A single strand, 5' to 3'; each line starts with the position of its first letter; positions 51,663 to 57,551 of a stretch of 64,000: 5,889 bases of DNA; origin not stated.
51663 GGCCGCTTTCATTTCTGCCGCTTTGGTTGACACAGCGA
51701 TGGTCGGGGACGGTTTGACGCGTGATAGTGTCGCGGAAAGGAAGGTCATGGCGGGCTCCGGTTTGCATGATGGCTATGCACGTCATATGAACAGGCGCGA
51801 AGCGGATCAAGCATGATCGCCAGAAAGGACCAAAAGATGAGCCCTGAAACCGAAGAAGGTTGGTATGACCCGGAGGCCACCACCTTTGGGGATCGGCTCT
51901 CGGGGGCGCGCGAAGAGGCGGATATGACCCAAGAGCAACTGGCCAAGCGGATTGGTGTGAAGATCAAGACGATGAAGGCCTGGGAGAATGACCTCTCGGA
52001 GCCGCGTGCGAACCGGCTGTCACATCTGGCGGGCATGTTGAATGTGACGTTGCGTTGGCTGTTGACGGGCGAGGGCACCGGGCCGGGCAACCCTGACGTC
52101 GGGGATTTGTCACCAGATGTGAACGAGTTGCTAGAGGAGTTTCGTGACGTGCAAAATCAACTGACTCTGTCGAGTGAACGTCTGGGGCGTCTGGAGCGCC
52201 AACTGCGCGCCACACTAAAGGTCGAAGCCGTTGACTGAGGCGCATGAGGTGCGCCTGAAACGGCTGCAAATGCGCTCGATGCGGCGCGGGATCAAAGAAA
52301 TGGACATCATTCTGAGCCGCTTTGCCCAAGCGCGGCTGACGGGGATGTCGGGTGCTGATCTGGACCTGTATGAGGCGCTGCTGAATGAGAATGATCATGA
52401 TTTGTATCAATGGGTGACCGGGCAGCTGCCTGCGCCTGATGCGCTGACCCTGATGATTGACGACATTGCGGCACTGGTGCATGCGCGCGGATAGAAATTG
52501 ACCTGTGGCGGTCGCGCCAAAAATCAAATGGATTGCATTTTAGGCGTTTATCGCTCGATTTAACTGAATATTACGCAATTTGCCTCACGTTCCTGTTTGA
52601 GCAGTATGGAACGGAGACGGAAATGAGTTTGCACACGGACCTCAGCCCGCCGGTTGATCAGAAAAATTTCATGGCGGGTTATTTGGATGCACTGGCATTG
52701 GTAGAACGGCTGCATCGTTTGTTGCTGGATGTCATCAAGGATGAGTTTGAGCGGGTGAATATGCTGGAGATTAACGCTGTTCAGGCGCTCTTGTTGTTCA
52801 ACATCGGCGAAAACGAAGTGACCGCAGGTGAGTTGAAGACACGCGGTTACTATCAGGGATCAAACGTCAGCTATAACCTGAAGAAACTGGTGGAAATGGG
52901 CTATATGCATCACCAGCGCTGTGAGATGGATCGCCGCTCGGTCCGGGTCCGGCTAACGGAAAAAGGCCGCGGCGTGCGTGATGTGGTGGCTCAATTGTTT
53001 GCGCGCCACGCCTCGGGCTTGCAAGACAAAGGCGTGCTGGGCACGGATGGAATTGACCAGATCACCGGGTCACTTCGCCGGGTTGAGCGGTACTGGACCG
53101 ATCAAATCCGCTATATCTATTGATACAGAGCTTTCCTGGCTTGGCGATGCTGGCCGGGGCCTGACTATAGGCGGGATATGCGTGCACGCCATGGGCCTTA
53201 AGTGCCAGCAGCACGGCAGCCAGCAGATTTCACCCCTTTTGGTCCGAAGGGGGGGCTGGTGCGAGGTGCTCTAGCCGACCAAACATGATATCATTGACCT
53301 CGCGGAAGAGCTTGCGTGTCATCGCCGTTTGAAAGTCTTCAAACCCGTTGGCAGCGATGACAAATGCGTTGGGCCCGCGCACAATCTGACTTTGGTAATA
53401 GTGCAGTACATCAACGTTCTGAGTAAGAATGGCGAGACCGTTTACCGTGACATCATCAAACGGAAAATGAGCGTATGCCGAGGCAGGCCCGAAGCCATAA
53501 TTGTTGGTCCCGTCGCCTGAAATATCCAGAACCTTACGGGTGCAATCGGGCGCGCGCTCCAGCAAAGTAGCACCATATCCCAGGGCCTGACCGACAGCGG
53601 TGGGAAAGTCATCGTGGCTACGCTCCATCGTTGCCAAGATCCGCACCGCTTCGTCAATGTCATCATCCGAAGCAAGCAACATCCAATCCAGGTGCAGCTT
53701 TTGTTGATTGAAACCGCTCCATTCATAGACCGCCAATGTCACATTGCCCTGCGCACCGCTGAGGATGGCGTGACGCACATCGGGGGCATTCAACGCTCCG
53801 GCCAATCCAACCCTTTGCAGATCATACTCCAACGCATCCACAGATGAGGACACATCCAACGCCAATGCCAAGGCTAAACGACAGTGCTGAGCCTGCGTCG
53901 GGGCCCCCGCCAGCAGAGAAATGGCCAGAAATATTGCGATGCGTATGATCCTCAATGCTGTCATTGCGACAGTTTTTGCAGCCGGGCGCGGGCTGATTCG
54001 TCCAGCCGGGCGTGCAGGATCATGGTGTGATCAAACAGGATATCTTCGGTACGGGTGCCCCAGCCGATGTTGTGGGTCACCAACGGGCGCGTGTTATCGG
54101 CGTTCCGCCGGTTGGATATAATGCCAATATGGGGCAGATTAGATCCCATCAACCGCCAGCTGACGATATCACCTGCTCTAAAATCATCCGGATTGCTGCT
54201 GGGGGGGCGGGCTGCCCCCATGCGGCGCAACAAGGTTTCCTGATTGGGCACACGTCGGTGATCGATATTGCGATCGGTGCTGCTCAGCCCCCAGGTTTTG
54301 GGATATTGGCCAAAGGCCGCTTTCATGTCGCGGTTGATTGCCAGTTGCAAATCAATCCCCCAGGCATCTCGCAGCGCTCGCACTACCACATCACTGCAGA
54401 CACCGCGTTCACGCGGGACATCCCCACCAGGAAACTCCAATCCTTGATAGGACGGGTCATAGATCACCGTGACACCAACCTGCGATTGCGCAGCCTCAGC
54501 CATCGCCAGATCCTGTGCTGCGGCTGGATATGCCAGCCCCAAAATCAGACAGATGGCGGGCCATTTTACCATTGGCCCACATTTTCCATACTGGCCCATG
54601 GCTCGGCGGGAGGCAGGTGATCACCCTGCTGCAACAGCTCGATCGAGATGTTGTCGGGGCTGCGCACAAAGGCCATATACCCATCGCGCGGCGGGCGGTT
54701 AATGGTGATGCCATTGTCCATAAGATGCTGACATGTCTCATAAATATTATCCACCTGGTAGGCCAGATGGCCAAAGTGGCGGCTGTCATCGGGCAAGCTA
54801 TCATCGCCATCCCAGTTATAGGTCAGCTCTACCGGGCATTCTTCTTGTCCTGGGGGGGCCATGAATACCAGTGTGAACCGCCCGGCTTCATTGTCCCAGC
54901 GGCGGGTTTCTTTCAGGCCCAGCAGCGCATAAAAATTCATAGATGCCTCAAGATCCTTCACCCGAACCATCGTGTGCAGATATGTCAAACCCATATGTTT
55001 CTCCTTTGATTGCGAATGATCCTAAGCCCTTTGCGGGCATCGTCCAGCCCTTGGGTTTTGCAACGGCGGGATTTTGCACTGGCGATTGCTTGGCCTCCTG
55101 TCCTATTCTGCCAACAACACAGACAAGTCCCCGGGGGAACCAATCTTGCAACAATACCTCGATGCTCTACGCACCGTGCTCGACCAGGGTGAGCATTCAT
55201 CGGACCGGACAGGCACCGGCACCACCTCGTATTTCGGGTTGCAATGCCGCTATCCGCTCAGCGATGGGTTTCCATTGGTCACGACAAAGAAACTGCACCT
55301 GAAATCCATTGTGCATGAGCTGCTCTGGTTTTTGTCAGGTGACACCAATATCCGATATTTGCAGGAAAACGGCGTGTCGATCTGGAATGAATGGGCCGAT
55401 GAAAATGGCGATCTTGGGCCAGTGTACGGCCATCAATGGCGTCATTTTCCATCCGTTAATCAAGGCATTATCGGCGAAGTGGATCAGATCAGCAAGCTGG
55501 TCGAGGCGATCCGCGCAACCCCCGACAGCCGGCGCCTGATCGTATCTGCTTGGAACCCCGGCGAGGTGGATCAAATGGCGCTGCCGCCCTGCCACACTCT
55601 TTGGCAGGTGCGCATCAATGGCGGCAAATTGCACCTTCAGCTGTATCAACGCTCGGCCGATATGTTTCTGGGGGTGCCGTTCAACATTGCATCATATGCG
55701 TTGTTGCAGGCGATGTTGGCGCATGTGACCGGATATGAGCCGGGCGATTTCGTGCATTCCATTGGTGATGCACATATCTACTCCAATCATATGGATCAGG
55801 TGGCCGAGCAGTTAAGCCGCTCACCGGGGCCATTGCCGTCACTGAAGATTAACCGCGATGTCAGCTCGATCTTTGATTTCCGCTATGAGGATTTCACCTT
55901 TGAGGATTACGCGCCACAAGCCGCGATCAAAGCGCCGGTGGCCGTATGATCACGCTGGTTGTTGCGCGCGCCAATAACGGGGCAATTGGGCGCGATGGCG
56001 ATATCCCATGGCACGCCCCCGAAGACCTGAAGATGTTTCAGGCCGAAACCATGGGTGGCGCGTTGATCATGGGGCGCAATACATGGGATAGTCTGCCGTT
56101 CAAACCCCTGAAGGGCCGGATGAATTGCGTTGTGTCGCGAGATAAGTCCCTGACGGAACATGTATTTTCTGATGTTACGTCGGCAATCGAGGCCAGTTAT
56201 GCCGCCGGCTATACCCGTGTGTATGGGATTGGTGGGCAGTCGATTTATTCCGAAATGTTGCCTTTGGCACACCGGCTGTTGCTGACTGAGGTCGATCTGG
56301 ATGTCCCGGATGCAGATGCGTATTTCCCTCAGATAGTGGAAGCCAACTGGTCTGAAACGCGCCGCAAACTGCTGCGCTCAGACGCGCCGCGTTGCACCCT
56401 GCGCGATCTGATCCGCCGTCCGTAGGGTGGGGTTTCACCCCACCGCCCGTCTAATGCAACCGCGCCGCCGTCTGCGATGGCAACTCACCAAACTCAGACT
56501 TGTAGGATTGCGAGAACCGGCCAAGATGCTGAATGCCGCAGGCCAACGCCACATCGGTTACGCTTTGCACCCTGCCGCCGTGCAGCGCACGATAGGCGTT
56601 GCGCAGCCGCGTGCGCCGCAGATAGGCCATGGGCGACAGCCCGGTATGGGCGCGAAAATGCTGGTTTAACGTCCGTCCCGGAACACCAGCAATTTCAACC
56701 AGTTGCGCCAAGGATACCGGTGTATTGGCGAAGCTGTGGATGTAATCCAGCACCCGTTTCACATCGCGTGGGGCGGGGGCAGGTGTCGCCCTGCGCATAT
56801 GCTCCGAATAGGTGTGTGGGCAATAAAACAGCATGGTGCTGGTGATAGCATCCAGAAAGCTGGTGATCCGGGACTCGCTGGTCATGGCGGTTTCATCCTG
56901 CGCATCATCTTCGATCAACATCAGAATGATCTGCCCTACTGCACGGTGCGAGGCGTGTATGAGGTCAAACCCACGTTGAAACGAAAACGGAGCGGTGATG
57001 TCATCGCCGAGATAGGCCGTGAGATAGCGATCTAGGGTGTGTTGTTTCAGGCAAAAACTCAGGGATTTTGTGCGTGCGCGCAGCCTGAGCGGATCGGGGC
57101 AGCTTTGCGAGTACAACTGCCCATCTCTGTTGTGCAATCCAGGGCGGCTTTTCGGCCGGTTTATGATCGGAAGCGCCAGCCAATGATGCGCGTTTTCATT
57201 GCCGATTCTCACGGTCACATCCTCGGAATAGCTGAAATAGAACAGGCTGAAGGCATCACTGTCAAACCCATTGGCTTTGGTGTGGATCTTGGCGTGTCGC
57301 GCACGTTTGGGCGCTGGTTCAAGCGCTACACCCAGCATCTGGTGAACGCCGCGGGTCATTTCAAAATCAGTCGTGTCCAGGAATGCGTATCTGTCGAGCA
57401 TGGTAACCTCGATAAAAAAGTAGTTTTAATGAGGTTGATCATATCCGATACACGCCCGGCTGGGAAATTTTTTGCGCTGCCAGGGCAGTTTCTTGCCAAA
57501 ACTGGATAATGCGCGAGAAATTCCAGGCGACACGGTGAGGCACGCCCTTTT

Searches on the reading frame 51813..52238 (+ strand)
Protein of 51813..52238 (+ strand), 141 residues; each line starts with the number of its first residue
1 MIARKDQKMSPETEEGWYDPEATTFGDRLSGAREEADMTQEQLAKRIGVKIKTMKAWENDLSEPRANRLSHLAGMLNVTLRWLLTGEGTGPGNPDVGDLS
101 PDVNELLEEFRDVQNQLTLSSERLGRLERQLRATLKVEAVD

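Call 70: search_protein_families(library=pfam, proteins=[window:51813-52238:+], max_evalue=0.00001)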
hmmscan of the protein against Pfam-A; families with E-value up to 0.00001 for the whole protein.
window:51813-52238:+ (141 aa): 3 families
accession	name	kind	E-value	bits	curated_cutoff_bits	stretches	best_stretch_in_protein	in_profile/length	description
PF01381.28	HTH_3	-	5.8e-11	42.7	23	1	32-83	4-55/55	Helix-turn-helix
PF12844.13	HTH_19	-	7.7e-11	42.2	30.2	1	26-88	1-63/64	Helix-turn-helix domain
PF13560.12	HTH_31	-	6.5e-07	30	27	1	25-78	2-56/64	Helix-turn-helix domain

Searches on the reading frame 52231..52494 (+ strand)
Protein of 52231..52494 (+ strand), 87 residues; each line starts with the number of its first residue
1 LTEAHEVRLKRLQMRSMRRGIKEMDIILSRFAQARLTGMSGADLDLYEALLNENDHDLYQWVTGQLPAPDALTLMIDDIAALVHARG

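Call 70: search_protein_families(library=pfam, proteins=[window:52231-52494:+], max_evalue=0.00001)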
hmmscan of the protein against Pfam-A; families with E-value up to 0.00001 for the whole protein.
window:52231-52494:+ (87 aa): 1 family
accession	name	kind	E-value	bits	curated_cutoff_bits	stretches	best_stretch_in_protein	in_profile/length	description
PF03937.21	Sdh5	-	9.3e-24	83.6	27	1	10-80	1-73/76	Flavinator of succinate dehydrogenase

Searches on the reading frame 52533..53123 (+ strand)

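Call 70: search_protein_families(library=pfam, proteins=[window:52533-53123:+], max_evalue=0.00001)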
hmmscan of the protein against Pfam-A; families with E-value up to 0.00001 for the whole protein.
window:52533-53123:+ (196 aa): 3 families
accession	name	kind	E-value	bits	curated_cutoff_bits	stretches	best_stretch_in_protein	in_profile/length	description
PF13463.12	HTH_27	-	6.8e-16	58.7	22.2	1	81-145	2-68/68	Winged helix DNA-binding domain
PF12802.13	MarR_2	-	8.4e-10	39.1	27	1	80-136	3-61/61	MarR family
PF22381.2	Staph_reg_Sar_Rot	-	2.5e-07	31.1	27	1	88-147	23-80/85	Transcriptional regulator SarA/Rot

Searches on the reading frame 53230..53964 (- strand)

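Call 38: search_protein_families(library=pfam, proteins=[window:53230-53964:-], max_evalue=0.001)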
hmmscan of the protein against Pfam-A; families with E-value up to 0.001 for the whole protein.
window:53230-53964:- (244 aa): 1 family
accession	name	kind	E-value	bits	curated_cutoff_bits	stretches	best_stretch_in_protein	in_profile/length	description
PF06707.17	DUF1194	-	7.9e-68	228.2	27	1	28-225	2-204/206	Protein of unknown function (DUF1194)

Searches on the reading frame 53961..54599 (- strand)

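Call 38: search_protein_families(library=pfam, proteins=[window:53961-54599:-], max_evalue=0.001)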
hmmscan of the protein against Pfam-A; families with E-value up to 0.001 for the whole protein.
window:53961-54599:- (212 aa): 1 family
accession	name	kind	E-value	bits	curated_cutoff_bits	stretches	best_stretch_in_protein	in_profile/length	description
PF06940.17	DUF1287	-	2.7e-57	193.5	25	1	35-198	2-162/163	Domain of unknown function (DUF1287)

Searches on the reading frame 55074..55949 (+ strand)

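Call 38: search_protein_families(library=pfam, proteins=[window:55074-55949:+], max_evalue=0.001)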
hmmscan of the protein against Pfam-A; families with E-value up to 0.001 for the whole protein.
window:55074-55949:+ (291 aa): 1 family
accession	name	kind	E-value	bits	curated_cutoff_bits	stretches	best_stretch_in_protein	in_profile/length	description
PF00303.24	Thymidylat_synt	-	3.1e-118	394.2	24.3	1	26-291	1-266/266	Thymidylate synthase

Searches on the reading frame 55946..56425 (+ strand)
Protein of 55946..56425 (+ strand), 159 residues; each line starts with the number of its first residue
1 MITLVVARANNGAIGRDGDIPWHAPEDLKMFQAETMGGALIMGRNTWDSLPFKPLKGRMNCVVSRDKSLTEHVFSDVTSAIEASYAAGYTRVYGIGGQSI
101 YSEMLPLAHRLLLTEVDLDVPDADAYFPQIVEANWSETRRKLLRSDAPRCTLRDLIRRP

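Call 38: search_protein_families(library=pfam, proteins=[window:55946-56425:+], max_evalue=0.001)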
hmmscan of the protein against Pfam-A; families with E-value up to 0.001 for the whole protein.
window:55946-56425:+ (159 aa): 1 family
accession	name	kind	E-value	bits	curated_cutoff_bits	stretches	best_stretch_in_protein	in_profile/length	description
PF00186.24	DHFR_1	-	4.2e-44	150.5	25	1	1-146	1-145/159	Dihydrofolate reductase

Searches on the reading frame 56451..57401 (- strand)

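Call 38: search_protein_families(library=pfam, proteins=[window:56451-57401:-], max_evalue=0.001)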
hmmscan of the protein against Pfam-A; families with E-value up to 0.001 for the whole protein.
window:56451-57401:- (316 aa): 2 families
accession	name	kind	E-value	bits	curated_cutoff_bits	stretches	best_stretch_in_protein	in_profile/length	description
PF12833.13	HTH_18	-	4.7e-19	68.9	33.6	1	235-313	2-79/80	Helix-turn-helix domain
PF00165.29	HTH_AraC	-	5.1e-08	33.3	26.6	0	280-310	10-39/42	Bacterial regulatory helix-turn-helix proteins, AraC family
